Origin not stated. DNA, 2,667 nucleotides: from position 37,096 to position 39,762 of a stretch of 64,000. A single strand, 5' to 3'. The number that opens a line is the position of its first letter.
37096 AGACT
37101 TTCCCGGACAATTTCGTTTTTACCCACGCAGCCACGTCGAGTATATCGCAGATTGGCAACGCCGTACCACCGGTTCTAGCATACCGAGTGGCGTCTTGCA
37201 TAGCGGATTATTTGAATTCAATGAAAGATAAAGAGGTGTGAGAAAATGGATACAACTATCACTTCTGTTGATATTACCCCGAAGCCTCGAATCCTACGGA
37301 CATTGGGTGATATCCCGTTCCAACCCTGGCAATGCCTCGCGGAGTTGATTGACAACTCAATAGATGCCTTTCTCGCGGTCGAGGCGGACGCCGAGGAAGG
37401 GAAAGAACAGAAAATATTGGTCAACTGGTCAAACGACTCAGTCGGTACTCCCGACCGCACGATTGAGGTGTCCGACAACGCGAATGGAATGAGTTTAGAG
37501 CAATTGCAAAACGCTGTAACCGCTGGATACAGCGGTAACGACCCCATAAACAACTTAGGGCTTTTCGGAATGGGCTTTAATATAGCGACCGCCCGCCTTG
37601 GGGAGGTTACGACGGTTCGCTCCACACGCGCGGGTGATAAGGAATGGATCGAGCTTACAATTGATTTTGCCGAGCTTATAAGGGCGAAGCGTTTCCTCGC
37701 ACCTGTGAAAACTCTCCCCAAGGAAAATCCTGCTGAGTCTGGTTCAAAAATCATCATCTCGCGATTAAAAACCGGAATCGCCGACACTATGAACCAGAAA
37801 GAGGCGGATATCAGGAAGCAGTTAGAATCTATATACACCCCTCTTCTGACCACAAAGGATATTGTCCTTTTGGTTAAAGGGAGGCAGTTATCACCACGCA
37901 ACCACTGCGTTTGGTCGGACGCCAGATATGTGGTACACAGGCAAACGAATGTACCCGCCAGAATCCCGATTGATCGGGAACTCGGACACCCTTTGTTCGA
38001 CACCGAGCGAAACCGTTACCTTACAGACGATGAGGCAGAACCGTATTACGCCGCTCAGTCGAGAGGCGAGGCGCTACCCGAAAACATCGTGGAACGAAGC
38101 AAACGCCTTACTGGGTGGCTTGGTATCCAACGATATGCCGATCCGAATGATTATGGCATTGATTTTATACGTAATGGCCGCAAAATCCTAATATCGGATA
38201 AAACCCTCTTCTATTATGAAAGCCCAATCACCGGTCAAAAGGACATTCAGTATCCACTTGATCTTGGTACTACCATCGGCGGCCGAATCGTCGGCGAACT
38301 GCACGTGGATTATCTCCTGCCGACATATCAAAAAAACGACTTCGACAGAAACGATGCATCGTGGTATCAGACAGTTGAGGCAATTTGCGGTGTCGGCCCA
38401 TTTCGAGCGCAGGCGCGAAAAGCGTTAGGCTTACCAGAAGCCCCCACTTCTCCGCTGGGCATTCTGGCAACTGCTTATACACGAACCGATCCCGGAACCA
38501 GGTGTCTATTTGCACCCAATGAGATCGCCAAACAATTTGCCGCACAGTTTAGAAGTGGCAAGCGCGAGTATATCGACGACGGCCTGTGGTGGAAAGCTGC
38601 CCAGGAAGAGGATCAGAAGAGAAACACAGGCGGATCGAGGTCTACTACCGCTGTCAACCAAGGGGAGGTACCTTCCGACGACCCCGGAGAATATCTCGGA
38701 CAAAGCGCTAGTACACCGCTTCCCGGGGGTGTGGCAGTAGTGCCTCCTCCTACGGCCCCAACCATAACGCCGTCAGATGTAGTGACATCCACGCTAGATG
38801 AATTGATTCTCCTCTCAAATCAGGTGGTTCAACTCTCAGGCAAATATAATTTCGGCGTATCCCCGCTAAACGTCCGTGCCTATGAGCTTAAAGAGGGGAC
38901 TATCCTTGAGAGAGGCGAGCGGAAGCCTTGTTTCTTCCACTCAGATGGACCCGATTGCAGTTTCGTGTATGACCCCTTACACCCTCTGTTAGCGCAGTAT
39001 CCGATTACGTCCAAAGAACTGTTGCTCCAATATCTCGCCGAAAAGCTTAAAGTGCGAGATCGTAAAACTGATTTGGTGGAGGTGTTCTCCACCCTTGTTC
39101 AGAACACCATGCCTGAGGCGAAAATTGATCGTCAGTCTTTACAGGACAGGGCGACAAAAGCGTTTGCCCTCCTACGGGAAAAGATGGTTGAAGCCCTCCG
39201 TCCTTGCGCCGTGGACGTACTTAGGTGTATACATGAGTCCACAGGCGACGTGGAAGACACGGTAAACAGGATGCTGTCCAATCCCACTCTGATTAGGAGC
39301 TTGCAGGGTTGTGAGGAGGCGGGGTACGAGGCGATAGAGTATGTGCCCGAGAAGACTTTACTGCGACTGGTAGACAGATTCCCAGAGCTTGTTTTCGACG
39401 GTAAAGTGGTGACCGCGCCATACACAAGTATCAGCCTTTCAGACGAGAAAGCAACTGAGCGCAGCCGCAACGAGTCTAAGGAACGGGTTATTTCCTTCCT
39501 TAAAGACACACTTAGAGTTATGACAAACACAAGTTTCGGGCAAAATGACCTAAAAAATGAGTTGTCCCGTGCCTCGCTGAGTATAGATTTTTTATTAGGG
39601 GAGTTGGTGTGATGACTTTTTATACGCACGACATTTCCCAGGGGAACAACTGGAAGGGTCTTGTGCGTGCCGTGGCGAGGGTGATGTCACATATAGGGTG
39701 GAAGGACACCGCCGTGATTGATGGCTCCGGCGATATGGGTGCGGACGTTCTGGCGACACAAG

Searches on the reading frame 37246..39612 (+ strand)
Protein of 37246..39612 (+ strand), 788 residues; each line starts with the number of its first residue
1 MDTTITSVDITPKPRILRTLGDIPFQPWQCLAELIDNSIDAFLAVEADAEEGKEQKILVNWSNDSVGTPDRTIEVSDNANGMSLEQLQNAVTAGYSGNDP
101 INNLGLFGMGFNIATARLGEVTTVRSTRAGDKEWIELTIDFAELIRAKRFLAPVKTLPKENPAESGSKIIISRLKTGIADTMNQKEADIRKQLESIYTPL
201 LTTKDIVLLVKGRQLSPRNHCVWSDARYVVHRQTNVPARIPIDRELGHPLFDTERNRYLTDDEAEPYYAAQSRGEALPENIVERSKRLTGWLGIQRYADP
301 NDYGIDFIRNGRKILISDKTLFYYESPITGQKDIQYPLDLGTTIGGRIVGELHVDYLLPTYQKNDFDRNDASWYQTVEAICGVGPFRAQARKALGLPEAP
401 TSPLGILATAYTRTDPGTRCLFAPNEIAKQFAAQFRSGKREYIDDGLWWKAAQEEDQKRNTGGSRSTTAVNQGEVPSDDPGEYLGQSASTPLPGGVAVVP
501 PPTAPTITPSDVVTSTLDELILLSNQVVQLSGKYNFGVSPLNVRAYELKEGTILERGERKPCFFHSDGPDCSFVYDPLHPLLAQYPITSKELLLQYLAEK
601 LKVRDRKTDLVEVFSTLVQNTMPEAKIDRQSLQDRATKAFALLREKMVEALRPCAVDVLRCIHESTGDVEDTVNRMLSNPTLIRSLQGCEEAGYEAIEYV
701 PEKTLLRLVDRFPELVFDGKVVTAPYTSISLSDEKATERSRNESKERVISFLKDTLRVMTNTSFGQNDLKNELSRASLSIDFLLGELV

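Call 40: search_protein_families(library=pfam, proteins=[window:37246-39612:+], max_evalue=0.001)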
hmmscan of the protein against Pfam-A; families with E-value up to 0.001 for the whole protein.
window:37246-39612:+ (788 aa): 2 families
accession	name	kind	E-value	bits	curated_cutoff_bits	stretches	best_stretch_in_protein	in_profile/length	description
PF13589.12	HATPase_c_3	-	5.8e-11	43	25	1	27-143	3-109/137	Histidine kinase-, DNA gyrase B-, and HSP90-like ATPase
PF02518.31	HATPase_c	-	3.4e-06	27.9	26.4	1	29-139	8-107/111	Histidine kinase-, DNA gyrase B-, and HSP90-like ATPase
